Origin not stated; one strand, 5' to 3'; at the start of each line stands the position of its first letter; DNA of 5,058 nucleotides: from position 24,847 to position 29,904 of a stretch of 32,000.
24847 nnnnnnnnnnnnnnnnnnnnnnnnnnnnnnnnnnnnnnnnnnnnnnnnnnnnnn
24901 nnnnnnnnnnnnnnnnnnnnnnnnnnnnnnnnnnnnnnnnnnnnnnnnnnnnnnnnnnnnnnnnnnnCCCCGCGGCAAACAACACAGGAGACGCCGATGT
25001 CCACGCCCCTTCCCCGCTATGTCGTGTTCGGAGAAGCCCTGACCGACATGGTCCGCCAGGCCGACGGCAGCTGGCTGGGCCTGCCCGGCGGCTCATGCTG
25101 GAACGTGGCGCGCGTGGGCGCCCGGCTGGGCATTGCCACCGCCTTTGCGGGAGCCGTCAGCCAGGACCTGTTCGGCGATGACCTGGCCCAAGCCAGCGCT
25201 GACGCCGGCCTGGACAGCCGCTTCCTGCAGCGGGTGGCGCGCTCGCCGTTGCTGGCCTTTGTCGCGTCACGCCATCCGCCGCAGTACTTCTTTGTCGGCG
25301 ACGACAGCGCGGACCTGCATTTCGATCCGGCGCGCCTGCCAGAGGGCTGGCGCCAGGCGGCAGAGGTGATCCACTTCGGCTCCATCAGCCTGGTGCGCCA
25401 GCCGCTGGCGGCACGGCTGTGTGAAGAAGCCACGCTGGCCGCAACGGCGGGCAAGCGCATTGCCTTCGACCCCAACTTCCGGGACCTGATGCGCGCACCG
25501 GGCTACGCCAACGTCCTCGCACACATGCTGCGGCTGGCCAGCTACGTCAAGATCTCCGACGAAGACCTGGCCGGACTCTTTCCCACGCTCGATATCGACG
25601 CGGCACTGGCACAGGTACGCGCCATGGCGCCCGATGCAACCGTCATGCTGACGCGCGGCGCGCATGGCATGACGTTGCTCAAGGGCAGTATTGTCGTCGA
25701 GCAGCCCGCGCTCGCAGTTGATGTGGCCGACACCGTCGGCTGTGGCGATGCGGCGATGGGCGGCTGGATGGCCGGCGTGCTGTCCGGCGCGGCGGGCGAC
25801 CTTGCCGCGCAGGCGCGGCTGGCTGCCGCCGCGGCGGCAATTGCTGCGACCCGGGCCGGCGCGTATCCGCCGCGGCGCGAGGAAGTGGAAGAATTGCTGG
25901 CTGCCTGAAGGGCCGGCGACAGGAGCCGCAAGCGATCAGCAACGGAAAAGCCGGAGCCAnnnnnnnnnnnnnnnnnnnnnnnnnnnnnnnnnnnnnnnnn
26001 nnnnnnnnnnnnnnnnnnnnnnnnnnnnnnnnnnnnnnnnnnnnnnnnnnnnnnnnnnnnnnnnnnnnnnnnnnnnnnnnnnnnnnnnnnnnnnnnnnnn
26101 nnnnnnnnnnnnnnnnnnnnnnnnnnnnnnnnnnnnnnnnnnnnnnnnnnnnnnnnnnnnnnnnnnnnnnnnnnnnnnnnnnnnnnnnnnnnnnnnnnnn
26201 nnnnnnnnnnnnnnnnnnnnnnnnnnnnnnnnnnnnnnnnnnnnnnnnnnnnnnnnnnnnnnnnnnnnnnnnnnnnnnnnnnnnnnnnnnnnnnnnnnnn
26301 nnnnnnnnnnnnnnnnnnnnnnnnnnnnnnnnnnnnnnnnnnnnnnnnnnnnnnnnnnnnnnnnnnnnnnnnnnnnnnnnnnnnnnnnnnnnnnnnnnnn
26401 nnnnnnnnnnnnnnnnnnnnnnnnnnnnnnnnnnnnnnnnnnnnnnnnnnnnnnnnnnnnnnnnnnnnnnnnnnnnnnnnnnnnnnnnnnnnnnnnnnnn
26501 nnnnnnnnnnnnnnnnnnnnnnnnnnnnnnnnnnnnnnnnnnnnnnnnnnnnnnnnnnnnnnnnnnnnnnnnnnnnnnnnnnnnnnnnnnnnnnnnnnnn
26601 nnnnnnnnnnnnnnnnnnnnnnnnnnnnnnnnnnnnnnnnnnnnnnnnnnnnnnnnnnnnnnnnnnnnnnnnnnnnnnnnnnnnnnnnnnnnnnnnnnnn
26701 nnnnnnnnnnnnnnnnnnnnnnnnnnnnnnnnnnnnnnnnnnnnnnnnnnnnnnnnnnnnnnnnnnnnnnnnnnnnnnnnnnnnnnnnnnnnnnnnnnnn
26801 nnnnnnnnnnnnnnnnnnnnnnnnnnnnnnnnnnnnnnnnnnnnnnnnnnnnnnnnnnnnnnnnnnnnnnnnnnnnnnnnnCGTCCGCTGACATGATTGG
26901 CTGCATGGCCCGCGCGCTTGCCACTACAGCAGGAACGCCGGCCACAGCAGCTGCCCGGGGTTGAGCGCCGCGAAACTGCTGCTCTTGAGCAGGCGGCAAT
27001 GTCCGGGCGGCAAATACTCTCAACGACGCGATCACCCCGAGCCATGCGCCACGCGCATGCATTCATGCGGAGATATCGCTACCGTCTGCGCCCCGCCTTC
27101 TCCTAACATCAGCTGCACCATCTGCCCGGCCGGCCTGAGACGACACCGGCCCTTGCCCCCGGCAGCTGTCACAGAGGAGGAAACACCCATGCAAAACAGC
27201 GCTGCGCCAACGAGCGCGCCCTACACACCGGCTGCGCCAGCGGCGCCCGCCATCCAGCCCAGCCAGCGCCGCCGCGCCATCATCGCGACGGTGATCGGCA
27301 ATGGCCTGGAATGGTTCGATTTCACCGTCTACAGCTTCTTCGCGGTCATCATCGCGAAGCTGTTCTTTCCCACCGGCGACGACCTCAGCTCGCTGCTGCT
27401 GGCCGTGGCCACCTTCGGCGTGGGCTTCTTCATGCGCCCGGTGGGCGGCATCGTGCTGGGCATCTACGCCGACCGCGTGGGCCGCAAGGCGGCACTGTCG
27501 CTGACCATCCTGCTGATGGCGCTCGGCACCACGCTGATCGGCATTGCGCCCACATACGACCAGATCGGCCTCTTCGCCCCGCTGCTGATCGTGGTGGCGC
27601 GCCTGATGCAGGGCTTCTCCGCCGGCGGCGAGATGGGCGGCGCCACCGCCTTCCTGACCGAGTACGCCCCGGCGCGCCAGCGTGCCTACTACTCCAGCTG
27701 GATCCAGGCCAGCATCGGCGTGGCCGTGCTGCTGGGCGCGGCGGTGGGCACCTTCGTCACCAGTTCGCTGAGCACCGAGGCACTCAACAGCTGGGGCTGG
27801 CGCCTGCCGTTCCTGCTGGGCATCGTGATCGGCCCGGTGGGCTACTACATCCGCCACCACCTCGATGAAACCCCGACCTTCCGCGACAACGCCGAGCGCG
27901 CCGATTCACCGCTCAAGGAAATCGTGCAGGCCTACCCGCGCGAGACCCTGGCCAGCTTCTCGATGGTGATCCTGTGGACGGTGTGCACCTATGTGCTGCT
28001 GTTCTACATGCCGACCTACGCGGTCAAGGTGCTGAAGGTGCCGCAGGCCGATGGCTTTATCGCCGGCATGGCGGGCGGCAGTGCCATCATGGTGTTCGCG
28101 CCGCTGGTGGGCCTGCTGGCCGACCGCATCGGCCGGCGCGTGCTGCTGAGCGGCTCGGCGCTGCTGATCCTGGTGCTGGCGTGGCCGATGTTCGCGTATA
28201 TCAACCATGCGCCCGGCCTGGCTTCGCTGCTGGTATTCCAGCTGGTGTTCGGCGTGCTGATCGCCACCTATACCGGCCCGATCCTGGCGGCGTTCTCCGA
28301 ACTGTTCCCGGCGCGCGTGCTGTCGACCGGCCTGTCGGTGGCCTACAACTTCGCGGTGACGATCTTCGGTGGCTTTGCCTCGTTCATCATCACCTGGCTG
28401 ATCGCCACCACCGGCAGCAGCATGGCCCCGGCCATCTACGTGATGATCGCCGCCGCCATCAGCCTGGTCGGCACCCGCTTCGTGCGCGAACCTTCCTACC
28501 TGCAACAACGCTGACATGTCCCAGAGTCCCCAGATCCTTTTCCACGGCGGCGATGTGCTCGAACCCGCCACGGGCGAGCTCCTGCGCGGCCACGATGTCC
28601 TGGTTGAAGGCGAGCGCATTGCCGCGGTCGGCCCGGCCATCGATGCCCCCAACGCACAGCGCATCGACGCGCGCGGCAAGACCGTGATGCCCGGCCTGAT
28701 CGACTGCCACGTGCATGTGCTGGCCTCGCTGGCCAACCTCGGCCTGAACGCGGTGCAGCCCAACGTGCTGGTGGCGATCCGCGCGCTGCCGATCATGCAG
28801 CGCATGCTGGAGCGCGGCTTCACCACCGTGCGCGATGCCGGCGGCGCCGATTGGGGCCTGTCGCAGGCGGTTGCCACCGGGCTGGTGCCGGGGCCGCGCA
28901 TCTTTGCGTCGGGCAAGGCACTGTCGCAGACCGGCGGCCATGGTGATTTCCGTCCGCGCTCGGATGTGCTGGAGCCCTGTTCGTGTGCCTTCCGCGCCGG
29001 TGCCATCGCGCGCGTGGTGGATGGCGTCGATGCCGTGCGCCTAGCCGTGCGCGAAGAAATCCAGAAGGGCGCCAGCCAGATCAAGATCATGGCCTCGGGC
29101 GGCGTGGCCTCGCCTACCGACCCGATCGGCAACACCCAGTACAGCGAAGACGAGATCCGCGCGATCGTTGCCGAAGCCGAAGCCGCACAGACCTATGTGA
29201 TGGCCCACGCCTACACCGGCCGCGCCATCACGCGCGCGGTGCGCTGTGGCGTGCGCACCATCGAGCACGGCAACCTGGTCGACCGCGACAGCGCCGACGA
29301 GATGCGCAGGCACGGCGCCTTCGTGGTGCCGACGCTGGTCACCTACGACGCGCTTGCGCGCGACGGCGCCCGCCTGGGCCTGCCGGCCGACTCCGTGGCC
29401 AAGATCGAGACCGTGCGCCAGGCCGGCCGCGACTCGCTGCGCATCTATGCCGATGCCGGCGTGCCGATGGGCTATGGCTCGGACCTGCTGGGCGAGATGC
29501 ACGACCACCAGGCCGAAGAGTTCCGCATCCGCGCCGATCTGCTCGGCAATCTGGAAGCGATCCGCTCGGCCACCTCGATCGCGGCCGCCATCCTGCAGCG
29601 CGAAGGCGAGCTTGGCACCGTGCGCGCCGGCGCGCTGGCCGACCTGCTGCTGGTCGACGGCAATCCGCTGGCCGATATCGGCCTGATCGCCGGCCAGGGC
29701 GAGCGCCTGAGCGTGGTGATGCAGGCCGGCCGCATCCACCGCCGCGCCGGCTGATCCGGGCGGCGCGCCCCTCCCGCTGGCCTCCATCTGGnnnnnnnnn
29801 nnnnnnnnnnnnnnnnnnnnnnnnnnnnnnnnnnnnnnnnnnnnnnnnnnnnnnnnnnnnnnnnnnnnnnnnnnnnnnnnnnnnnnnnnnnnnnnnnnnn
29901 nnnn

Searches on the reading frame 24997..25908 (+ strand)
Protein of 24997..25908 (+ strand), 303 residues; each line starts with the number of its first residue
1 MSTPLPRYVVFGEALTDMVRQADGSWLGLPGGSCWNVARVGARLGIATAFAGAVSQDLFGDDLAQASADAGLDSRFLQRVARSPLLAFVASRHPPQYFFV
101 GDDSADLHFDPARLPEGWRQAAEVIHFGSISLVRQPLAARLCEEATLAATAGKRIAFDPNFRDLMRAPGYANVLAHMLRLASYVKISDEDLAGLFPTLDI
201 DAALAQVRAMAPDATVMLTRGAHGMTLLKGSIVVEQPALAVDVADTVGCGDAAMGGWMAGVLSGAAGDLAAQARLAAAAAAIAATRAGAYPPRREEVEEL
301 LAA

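Call 73: search_protein_families(library=pfam, proteins=[window:24997-25908:+], max_evalue=0.00001)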
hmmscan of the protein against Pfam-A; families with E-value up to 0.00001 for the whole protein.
window:24997-25908:+ (303 aa): 1 family
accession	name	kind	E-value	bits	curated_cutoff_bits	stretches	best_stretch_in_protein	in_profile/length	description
PF00294.29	PfkB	-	6.8e-40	137.7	25.8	1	9-292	5-298/302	pfkB family carbohydrate kinase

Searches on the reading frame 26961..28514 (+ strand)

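Call 73: search_protein_families(library=pfam, proteins=[window:26961-28514:+], max_evalue=0.00001)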
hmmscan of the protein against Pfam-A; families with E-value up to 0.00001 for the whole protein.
window:26961-28514:+ (517 aa): 2 families
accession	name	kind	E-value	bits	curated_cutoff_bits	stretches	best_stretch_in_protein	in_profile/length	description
PF07690.21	MFS_1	-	7.2e-32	111.1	33.4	1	115-472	6-345/347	Major Facilitator Superfamily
PF00083.30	Sugar_tr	-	4.6e-30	105.3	22.3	2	108-307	3-197/452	Sugar (and other) transporter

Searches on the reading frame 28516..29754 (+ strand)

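Call 73: search_protein_families(library=pfam, proteins=[window:28516-29754:+], max_evalue=0.00001)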
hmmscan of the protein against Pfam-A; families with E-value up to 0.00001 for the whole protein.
window:28516-29754:+ (412 aa): 2 families
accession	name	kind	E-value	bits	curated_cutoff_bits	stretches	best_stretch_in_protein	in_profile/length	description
PF01979.26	Amidohydro_1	-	9.8e-46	157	25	1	56-402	1-340/345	Amidohydrolase family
PF07969.17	Amidohydro_3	-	2.5e-12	47.4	29.7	1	50-75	3-28/472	Amidohydrolase family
